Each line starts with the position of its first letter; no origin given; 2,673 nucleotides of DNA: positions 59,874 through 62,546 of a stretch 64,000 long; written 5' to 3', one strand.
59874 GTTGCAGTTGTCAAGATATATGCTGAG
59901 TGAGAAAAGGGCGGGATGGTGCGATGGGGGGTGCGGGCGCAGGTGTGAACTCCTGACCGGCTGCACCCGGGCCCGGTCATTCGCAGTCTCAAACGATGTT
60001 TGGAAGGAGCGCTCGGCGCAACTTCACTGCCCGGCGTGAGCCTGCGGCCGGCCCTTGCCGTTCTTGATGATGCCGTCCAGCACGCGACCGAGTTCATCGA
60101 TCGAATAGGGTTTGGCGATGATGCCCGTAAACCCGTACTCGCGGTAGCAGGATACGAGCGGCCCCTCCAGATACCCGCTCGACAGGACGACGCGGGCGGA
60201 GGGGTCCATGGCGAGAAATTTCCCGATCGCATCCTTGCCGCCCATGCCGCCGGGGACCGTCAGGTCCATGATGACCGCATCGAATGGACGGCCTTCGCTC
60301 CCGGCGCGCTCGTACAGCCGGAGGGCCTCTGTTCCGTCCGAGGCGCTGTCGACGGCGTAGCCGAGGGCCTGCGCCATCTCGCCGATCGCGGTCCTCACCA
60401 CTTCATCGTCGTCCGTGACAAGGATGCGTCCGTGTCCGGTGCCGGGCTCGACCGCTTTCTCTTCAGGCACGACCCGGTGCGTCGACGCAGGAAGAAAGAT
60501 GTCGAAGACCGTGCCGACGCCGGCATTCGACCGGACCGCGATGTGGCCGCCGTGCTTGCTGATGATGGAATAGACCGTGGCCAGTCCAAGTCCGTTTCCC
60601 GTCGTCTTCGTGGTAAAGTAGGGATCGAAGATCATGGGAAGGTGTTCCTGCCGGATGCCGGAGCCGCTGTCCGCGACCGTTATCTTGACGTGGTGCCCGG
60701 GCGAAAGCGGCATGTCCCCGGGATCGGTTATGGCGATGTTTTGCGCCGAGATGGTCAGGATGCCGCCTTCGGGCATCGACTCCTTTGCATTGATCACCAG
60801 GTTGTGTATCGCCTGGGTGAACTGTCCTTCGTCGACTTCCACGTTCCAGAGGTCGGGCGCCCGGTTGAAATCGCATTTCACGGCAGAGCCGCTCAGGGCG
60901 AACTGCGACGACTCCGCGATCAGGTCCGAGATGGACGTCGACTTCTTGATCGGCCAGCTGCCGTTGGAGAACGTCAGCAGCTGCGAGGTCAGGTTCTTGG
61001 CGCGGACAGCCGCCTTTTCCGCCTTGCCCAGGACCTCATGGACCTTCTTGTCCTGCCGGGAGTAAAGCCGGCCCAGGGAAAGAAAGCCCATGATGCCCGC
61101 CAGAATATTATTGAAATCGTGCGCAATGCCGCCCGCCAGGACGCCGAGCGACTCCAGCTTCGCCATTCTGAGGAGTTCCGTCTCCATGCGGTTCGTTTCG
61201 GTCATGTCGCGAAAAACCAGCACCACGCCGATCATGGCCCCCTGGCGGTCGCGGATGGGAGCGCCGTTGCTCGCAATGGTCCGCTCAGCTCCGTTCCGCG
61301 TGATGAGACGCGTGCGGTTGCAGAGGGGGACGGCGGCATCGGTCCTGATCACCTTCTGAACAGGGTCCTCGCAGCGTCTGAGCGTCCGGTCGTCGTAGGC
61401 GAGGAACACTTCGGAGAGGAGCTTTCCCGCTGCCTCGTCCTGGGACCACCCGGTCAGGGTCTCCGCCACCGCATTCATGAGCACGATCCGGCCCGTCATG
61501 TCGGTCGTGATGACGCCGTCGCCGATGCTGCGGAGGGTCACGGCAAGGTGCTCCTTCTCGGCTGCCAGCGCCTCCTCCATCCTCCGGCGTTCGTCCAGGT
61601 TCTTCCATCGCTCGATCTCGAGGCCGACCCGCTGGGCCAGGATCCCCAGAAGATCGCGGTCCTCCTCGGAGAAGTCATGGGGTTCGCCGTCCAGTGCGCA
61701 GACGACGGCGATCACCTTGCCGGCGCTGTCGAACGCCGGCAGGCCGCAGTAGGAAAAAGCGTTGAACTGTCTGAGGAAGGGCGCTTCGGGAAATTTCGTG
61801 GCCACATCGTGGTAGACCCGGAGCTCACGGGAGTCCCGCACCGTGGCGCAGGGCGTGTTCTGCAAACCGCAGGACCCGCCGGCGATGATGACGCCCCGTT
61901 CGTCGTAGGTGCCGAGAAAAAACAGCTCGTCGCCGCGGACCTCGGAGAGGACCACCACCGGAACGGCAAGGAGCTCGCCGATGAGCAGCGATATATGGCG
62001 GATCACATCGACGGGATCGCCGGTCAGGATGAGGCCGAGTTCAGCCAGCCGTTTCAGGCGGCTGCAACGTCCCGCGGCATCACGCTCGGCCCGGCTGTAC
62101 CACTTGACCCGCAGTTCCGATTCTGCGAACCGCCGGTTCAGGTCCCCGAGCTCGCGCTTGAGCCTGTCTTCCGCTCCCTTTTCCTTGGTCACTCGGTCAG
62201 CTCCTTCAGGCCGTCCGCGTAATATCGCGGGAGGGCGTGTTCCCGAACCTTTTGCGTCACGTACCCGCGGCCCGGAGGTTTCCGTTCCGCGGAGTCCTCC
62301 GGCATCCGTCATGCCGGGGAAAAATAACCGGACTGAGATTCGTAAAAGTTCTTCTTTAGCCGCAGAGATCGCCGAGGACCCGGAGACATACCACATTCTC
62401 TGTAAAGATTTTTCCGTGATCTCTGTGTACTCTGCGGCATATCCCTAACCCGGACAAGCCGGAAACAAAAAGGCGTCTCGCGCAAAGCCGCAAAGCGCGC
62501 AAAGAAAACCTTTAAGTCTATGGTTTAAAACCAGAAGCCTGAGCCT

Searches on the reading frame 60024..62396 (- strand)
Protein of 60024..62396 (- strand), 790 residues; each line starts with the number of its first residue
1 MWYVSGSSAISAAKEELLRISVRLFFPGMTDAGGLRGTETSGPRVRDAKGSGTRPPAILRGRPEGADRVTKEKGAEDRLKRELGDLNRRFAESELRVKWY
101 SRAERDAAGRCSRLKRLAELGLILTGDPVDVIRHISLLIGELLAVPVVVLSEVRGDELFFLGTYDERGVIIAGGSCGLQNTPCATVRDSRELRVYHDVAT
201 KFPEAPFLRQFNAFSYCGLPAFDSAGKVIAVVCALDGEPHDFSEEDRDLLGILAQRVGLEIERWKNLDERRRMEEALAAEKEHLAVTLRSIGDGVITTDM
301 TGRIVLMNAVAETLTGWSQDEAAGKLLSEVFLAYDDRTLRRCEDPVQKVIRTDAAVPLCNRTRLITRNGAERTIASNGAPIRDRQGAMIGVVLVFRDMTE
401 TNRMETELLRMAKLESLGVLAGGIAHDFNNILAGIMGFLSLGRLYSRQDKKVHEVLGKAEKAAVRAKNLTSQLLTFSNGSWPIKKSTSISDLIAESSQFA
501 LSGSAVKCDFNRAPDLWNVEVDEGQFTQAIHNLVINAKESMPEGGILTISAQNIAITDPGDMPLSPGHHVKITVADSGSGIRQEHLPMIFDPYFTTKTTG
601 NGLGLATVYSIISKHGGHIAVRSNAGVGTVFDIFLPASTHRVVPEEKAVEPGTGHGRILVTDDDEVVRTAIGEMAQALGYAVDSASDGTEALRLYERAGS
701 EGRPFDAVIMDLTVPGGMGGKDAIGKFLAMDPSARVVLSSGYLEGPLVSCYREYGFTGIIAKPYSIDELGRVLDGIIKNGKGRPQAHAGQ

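Call 91: search_protein_families(library=pfam, proteins=[window:60024-62396:-], max_evalue=0.0001)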
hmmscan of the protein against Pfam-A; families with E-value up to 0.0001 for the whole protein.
window:60024-62396:- (790 aa): 8 families
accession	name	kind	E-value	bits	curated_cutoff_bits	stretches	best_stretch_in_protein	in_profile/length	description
PF02518.31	HATPase_c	-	8.4e-21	74.9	26.4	1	522-637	2-109/111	Histidine kinase-, DNA gyrase B-, and HSP90-like ATPase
PF00989.32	PAS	-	3.5e-16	59.7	22.6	1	282-398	1-113/113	PAS fold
PF08448.16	PAS_4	-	8e-16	58.7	23.1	1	288-402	1-109/110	PAS fold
PF00072.30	Response_reg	-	5e-13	49.6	30.2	1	658-770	1-107/111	Response regulator receiver domain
PF01590.32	GAF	-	2.7e-12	47.8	22.4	1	128-261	2-133/133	GAF domain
PF13426.13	PAS_9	-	9.1e-10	39.2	27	1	293-400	2-103/103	PAS domain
PF13185.12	GAF_2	-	8.8e-08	32.9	28.6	1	176-261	50-135/136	GAF domain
PF00512.31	HisKA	-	2.4e-07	31.1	26.9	1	420-477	5-61/66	His Kinase A (phospho-acceptor) domain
